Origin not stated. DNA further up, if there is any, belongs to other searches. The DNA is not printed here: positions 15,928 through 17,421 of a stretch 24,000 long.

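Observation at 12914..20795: ynj-like cluster rebuilt around a membrane-tethered disulfide reductase: candidate uncharacterised import/redox/lipid-transfer system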

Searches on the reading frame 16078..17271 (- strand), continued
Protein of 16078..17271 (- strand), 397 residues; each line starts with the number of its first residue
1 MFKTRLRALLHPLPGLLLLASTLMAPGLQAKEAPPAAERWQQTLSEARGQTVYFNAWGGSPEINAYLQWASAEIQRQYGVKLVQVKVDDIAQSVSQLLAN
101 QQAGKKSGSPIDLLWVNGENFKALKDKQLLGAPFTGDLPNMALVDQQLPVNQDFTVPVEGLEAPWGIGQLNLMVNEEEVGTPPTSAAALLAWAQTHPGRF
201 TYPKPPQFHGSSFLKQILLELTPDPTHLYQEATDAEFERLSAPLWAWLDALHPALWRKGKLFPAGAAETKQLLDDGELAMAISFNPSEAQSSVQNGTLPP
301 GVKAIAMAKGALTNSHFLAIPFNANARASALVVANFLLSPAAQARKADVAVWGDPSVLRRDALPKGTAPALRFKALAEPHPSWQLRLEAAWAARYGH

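Call 67: find_encoding_contigs(protein=P0322, flank=9000, max_places=1)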
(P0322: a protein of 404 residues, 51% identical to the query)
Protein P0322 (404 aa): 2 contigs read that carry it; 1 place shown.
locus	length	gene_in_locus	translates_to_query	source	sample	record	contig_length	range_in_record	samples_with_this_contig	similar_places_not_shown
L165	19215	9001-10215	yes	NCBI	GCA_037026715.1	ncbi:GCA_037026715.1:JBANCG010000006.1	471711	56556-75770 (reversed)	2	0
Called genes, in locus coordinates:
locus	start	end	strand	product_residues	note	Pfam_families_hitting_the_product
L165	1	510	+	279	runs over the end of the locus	PF06707:DUF1194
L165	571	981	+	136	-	PF02142:MGS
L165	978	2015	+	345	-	PF00480:ROK (weak), PF02685:Glucokinase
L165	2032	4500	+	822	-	PF00270:DEAD, PF00271:Helicase_C, PF04408:WHD_HA2 (faint), PF08482:HrpB_C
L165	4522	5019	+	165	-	-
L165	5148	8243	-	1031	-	PF14850:Pro_dh-DNA_bdg, PF01619:Pro_dh, PF00171:Aldedh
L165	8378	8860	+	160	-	PF12802:MarR_2 (weak), PF01047:MarR (weak), PF13404:HTH_AsnC-type, PF13412:HTH_24, PF01325:Fe_dep_repress (faint), PF01037:AsnC_trans_reg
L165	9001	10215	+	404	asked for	PF01547:SBP_bac_1 (weak), PF13416:SBP_bac_8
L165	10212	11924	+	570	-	-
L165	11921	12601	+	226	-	PF00005:ABC_tran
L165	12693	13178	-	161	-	PF00210:Ferritin, PF02915:Rubrerythrin (faint)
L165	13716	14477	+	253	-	PF00106:adh_short, PF13561:adh_short_C2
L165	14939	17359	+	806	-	PF00672:HAMP, PF00015:MCPsignal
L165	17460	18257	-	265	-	PF00941:FAD_binding_5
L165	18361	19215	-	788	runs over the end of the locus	PF01315:Ald_Xan_dh_C, PF02738:MoCoBD_1, PF20256:MoCoBD_2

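Call 72: find_encoding_contigs(protein=P0309, flank=9000, max_places=1)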
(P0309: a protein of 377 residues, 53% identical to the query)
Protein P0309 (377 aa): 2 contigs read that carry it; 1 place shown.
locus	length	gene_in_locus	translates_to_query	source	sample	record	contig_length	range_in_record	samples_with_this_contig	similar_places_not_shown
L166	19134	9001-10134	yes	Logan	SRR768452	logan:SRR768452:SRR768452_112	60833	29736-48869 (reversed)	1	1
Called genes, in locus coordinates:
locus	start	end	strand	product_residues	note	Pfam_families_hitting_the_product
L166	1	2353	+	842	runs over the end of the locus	PF18364:Molybdopterin_N, PF00384:Molybdopterin, PF01568:Molydop_binding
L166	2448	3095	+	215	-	PF02613:Nitrate_red_del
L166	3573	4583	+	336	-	PF00356:LacI, PF00532:Peripla_BP_1, PF13407:Peripla_BP_4, PF13377:Peripla_BP_3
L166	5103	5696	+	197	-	PF04993:TfoX_N, PF04994:TfoX_C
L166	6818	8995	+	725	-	PF09335:VTT_dom, PF01266:DAO (faint), PF03486:HI0933_like (faint), PF07992:Pyr_redox_2, PF13738:Pyr_redox_3, PF00070:Pyr_redox, PF02852:Pyr_redox_dim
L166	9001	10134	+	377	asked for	PF01547:SBP_bac_1 (weak), PF13416:SBP_bac_8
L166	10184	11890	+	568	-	-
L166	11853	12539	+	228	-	PF00005:ABC_tran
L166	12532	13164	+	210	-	PF01066:CDP-OH_P_transf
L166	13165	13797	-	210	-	PF01323:DSBA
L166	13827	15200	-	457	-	PF13428:TPR_14 (faint)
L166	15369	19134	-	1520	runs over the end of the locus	-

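Call 73: find_encoding_contigs(protein=P0389, flank=9000, max_places=1)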
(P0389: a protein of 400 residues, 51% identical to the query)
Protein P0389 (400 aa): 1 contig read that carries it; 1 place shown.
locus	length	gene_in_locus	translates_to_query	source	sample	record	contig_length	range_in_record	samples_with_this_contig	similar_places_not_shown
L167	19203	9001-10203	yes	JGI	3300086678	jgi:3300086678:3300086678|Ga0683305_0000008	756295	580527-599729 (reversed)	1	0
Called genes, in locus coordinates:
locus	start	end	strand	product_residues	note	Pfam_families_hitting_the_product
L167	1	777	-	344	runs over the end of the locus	PF09084:NMT1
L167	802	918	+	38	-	-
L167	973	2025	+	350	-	PF01965:DJ-1_PfpI, PF12833:HTH_18, PF00165:HTH_AraC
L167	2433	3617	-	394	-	PF00356:LacI, PF00532:Peripla_BP_1, PF13407:Peripla_BP_4, PF13377:Peripla_BP_3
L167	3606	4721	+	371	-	PF01547:SBP_bac_1 (weak), PF13416:SBP_bac_8, PF13343:SBP_bac_6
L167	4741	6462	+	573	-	PF02776:TPP_enzyme_N, PF00205:TPP_enzyme_M, PF02775:TPP_enzyme_C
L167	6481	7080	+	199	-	-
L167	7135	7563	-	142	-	PF07681:DoxX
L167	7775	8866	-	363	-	PF02615:Ldh_2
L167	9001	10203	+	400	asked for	PF01547:SBP_bac_1 (weak), PF13416:SBP_bac_8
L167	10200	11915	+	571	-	PF00528:BPD_transp_1 (weak)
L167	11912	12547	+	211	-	PF00005:ABC_tran, PF13304:AAA_21 (faint)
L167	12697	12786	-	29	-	-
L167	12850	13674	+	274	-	PF00691:OmpA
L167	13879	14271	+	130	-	PF04379:DUF525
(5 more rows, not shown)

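Call 74: find_encoding_contigs(protein=P0307, flank=9000, max_places=1)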
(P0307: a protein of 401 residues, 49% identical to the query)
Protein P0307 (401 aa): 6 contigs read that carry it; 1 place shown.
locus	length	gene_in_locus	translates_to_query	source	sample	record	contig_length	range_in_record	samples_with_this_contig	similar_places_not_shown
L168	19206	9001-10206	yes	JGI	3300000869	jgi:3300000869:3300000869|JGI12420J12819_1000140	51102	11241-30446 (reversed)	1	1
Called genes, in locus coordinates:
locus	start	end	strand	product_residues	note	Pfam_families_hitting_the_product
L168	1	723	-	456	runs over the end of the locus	PF01435:Peptidase_M48, PF07719:TPR_2 (faint), PF13428:TPR_14 (faint), PF14559:TPR_19 (faint), PF13431:TPR_17 (faint), PF13432:TPR_16, PF23914:TPR_CcmH_CycH (weak), PF13414:TPR_11 (weak)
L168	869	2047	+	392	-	PF01019:G_glu_transpept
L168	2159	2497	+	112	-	PF12797:Fer4_2 (faint), PF12837:Fer4_6 (faint), PF13237:Fer4_10 (weak), PF12800:Fer4_4 (faint), PF12838:Fer4_7 (weak), PF13187:Fer4_9 (faint), PF00037:Fer4 (weak), PF11953:DUF3470, +1 more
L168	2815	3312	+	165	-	PF02559:CarD_TRCF_RID, PF21095:CarD_C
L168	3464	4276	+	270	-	-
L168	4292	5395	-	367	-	PF00089:Trypsin, PF13365:Trypsin_2, PF00595:PDZ, PF13180:PDZ_2, PF17820:PDZ_6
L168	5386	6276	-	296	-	PF01435:Peptidase_M48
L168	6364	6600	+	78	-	PF07896:DUF1674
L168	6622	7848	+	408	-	PF01070:FMN_dh, PF00478:IMPDH (weak)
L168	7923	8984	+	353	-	PF04055:Radical_SAM (weak), PF13186:SPASM (weak)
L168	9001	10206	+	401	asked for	PF13416:SBP_bac_8, PF01547:SBP_bac_1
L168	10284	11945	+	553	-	-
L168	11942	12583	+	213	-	PF00005:ABC_tran, PF13304:AAA_21 (faint)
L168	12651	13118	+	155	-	PF00565:SNase (weak)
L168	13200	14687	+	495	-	PF06609:TRI12, PF07690:MFS_1, PF00083:Sugar_tr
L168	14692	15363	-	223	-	PF12900:Pyridox_ox_2, PF01243:PNPOx_N (weak)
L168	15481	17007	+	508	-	PF00392:GntR, PF00155:Aminotran_1_2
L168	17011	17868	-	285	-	PF00288:GHMP_kinases_N, PF08544:GHMP_kinases_C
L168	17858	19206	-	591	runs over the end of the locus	PF13174:TPR_6 (faint), PF13176:TPR_7 (faint), PF13181:TPR_8 (faint), PF09976:TPR_21, PF13432:TPR_16, PF07719:TPR_2 (weak), PF13414:TPR_11, PF13432:TPR_16, +9 more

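Call 75: search_protein_families(library=ncbifam, max_evalue=0.00001, proteins=[L168:7923-8984:+, L164:12575-13228:+, L164:13218-13850:+, L164:16071-17273:+, L164:7941-8975:+])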
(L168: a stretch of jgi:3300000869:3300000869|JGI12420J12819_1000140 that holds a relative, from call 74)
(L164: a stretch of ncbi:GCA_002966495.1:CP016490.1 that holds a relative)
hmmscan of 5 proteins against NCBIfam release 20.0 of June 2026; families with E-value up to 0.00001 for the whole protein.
L168:7923-8984:+ (353 aa): 0 families

L164:12575-13228:+ (217 aa): 3 families
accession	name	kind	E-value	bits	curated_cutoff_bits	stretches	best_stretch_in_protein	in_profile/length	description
TIGR04283.1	glyco_like_mftF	equivalog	1.2e-75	253.9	182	1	1-213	7-221/221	TIGR04283 family arsenosugar biosynthesis glycosyltransferase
NF041875.1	EPS_EpsD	equivalog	9.9e-07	28.4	370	0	16-88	24-101/325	exopolysaccharide biosynthesis glycosyltransferase EpsD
TIGR03937.1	PgaC_IcaA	equivalog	1e-06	28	422.3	0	3-92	55-151/407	poly-beta-1,6-N-acetyl-D-glucosamine synthase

L164:13218-13850:+ (210 aa): 2 families
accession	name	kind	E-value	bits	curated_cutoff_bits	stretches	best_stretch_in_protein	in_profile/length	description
TIGR04282.1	glyco_like_cofC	hypoth_equivalog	1.9e-51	174.5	134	1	12-197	2-189/189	TIGR04282 family arsenosugar biosynthesis glycosyltransferase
TIGR03552.1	F420_cofC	equivalog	5.8e-10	39.1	105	1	22-200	11-187/196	2-phospho-L-lactate guanylyltransferase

L164:16071-17273:+ (400 aa): 6 families
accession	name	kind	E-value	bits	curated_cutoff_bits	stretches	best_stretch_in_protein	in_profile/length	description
TIGR03169.1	Nterm_to_SelD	hypoth_equivalog_domain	2.1e-96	323.5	310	1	7-394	2-365/365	pyridine nucleotide-disulfide oxidoreductase family protein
TIGR04369.1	fusion_not_SelD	hypoth_equivalog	2.3e-57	194.6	700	1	9-396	1-340/701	oxidoreductase/SelD-related fusion protein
NF042949.2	3PPDioc_HcaD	equivalog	1.2e-09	37.4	450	1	5-304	2-278/386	3-phenylpropionate/cinnamic acid dioxygenase ferredoxin--NAD(+) reductase subunit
NF045765.1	PhenlGlyoxDHPadH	equivalog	5.5e-07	28.8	475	0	223-321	196-296/416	NADH-dependent phenylglyoxylate dehydrogenase subunit epsilon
TIGR03385.1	CoA_CoA_reduc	equivalog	2.2e-06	26.8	578.8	0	163-337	149-314/439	CoA-disulfide reductase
NF041682.1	ant_diox_AndAa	equivalog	5.1e-06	25.4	650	0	6-308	5-286/406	anthranilate 1,2-dioxygenase system ferredoxin--NAD(+) reductase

L164:7941-8975:+ (344 aa): 0 families
